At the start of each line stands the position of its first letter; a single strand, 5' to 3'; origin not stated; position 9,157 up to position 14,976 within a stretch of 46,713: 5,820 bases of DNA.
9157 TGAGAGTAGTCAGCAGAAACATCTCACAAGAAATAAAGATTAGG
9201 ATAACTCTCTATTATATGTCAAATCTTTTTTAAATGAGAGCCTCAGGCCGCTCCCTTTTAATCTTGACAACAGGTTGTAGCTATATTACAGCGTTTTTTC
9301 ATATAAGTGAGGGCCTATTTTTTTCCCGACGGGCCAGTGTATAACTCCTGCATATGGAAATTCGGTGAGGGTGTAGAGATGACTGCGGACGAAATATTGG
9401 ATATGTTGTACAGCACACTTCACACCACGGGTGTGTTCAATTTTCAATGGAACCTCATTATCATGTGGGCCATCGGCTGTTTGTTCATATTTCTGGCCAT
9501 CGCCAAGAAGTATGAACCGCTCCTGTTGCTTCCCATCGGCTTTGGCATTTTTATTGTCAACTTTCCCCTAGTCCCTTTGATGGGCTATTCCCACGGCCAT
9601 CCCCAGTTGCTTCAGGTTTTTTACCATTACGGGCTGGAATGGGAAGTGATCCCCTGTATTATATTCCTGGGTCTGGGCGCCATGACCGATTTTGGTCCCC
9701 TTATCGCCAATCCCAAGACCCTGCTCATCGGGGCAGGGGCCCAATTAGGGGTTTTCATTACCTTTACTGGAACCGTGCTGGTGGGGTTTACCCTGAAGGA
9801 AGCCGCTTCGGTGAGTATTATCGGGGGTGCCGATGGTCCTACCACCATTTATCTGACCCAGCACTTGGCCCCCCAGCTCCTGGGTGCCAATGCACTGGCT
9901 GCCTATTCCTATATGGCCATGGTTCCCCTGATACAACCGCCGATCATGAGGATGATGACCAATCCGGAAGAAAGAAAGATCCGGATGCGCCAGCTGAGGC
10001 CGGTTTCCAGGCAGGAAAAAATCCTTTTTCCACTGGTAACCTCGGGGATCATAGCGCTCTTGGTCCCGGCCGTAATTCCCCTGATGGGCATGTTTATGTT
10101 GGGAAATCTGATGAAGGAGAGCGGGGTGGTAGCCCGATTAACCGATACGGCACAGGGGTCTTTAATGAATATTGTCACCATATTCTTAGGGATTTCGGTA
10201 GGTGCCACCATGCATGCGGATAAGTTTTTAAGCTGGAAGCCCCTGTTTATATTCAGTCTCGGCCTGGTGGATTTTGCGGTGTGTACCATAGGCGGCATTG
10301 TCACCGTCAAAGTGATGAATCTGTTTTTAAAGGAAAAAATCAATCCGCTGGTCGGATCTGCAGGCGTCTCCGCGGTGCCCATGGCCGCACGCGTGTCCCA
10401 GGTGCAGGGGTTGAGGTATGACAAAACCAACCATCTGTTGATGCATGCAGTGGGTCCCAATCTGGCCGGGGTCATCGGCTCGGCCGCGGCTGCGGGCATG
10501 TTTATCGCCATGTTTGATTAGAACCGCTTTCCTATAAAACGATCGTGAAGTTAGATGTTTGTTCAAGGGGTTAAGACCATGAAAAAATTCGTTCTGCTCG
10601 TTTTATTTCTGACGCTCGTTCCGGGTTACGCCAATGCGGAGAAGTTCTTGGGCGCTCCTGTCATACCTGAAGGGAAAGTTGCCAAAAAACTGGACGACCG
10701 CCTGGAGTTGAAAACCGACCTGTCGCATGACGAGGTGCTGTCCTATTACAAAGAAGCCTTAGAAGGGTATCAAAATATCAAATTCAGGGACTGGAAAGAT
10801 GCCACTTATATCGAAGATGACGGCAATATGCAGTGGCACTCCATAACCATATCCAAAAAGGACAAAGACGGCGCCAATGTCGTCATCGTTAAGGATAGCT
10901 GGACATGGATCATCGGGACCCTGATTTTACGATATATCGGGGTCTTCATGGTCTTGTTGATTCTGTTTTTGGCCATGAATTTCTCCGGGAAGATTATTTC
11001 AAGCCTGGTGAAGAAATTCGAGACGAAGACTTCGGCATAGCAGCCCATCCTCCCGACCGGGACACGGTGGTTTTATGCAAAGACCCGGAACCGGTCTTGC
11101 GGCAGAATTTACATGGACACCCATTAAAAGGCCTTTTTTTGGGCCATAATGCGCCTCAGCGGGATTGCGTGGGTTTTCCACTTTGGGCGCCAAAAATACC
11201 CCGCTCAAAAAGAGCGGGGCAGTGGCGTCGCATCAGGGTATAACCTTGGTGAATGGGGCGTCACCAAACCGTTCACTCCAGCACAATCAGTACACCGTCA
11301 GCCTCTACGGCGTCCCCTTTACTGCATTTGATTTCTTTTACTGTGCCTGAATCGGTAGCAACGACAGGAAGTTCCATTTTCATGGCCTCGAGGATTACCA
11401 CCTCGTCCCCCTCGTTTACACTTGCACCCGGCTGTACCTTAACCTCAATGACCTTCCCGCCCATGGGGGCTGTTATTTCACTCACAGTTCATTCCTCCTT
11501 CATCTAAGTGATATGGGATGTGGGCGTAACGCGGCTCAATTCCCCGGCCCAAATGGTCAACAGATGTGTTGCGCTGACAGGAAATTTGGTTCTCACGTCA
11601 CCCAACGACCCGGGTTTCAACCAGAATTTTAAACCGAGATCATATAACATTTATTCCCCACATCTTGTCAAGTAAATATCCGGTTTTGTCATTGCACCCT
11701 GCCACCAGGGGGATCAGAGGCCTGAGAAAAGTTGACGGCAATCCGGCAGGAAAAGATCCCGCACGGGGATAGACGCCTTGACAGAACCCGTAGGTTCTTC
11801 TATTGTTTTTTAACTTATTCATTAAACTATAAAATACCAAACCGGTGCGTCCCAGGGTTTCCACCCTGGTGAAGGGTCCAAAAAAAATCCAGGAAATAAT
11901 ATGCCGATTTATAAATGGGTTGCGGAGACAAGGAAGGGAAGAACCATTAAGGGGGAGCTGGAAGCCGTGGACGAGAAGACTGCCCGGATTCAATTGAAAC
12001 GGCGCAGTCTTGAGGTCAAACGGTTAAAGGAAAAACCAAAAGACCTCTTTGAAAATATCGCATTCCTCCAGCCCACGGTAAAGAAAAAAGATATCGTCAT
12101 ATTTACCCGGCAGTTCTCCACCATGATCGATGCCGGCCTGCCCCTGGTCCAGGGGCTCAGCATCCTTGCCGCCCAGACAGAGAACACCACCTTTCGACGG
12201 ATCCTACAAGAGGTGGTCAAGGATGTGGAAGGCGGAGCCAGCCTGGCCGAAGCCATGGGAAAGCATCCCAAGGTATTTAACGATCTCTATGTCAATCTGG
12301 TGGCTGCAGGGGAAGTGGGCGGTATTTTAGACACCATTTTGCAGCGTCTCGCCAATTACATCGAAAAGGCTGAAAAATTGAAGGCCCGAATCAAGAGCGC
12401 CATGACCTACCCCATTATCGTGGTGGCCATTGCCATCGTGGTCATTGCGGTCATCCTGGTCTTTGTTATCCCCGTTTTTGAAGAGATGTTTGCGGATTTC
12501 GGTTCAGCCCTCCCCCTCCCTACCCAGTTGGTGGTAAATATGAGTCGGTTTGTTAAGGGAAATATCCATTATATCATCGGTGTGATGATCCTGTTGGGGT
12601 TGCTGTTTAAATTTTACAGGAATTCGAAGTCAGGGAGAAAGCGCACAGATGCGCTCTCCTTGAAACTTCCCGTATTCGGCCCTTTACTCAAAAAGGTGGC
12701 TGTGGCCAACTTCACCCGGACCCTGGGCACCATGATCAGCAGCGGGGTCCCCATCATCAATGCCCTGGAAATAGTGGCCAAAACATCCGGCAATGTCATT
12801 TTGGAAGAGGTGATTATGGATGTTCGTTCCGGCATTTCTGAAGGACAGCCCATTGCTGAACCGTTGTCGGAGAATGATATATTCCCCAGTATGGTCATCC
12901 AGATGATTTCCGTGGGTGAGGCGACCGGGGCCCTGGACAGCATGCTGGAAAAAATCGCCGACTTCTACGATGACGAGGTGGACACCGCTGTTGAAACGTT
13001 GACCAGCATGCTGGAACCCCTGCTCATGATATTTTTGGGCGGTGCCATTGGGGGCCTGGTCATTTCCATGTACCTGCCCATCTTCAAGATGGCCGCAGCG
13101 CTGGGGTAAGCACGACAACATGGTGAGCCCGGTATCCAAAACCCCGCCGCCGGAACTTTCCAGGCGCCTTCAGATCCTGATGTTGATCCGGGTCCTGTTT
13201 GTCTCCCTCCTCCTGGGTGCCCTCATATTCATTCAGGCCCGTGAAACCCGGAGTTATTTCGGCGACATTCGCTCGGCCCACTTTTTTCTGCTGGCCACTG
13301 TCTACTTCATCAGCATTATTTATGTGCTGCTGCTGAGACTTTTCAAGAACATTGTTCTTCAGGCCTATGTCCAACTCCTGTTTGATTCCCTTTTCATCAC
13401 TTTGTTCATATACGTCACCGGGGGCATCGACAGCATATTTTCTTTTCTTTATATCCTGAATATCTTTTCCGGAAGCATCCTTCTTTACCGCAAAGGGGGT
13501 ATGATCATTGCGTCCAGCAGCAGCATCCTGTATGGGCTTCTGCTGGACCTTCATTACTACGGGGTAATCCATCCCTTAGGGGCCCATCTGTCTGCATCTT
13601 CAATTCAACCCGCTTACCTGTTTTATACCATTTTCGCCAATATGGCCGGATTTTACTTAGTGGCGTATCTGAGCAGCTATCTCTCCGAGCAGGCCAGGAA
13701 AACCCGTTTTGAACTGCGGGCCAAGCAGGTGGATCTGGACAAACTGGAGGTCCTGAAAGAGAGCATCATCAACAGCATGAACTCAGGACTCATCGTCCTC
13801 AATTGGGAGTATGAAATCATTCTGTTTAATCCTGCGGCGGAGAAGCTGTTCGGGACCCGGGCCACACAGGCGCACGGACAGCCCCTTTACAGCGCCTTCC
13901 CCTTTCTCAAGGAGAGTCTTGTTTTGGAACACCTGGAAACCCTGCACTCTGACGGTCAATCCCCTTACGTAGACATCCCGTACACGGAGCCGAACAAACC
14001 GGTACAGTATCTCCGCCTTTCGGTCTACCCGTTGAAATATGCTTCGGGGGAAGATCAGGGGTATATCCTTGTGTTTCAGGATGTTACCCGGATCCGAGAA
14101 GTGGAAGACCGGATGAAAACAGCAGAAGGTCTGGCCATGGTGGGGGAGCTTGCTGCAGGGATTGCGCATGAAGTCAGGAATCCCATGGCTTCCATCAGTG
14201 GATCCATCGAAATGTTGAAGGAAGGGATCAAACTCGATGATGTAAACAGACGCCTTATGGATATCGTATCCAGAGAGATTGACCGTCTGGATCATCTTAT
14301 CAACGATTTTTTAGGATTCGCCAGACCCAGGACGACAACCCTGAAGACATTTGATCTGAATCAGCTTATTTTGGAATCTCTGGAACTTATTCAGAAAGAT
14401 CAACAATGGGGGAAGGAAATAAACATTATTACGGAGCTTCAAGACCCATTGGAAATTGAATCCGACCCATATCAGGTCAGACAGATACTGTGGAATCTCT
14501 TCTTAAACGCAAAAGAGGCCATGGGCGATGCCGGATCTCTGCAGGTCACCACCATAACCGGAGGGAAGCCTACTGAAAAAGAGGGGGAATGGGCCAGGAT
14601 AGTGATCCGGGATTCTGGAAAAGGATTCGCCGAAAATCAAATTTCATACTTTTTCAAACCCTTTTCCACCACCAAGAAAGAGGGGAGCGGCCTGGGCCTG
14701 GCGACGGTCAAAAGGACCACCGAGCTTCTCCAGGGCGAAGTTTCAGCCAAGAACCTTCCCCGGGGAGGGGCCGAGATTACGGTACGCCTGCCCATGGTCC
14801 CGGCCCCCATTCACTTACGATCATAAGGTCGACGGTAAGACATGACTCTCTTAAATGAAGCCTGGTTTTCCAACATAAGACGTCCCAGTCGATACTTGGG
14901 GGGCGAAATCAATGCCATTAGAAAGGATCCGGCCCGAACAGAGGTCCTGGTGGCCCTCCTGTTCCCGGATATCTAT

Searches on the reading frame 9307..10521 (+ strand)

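Call 89: search_protein_families(library=pfam, proteins=[window:9307-10521:+], max_evalue=0.00001)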
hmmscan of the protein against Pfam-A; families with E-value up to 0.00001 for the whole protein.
window:9307-10521:+ (404 aa): 1 family
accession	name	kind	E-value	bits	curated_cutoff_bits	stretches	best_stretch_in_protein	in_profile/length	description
PF03977.18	OAD_beta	-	5.2e-150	499.8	31.6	1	51-403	3-349/349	Na+-transporting oxaloacetate decarboxylase beta subunit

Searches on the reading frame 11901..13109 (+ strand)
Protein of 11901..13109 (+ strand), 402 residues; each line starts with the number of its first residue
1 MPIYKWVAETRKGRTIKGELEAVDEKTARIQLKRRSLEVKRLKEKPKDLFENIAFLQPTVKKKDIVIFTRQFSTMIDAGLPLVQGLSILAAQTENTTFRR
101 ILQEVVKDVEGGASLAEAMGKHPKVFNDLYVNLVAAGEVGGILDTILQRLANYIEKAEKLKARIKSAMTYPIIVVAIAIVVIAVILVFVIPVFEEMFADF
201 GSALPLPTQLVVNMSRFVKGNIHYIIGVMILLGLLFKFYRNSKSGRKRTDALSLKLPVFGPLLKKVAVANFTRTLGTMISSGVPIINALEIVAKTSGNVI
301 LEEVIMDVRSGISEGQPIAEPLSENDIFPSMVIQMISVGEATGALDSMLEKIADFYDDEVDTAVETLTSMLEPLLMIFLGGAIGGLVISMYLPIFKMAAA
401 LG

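Call 89: search_protein_families(library=pfam, proteins=[window:11901-13109:+], max_evalue=0.00001)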
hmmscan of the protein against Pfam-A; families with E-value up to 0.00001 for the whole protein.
window:11901-13109:+ (402 aa): 1 family
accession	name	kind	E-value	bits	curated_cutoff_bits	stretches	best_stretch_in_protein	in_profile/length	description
PF00482.28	T2SSF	-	1.1e-69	232.7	25.2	2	68-191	1-125/125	Type II secretion system (T2SS), protein F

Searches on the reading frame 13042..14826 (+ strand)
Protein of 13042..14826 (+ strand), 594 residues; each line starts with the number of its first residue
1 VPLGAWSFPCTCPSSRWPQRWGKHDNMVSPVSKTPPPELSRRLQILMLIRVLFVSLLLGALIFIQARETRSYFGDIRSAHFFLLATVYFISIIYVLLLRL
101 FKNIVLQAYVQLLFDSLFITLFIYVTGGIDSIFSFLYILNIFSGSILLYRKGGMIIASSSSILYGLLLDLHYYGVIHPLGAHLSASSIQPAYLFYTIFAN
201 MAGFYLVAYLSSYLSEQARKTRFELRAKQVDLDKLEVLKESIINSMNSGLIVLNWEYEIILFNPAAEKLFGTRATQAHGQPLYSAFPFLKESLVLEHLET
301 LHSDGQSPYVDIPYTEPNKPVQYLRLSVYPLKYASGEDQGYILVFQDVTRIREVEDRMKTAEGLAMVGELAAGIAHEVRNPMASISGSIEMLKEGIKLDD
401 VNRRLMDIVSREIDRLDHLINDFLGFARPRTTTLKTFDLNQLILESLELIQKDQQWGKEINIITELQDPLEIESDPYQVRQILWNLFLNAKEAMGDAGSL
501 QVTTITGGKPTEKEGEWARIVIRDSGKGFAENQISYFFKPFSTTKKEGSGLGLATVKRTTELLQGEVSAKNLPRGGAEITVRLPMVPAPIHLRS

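Call 89: search_protein_families(library=pfam, proteins=[window:13042-14826:+], max_evalue=0.00001)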
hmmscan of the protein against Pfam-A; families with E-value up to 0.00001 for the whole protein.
window:13042-14826:+ (594 aa): 6 families
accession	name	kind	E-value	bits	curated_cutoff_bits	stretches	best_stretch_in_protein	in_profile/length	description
PF25323.1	6TM_PilS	-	1.7e-21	77.2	27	1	40-221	9-185/189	PilS-like transmembrane domain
PF02518.31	HATPase_c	-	2.5e-20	73.4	26.4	1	475-585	2-109/111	Histidine kinase-, DNA gyrase B-, and HSP90-like ATPase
PF00512.31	HisKA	-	1.6e-17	63.7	26.9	1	368-430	3-64/66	His Kinase A (phospho-acceptor) domain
PF08448.16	PAS_4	-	2.3e-10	41.1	23.1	1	244-350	2-107/110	PAS fold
PF13426.13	PAS_9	-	3.2e-09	37.4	27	1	249-349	3-102/103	PAS domain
PF00989.32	PAS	-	6.7e-08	33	22.6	1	240-348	4-113/113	PAS fold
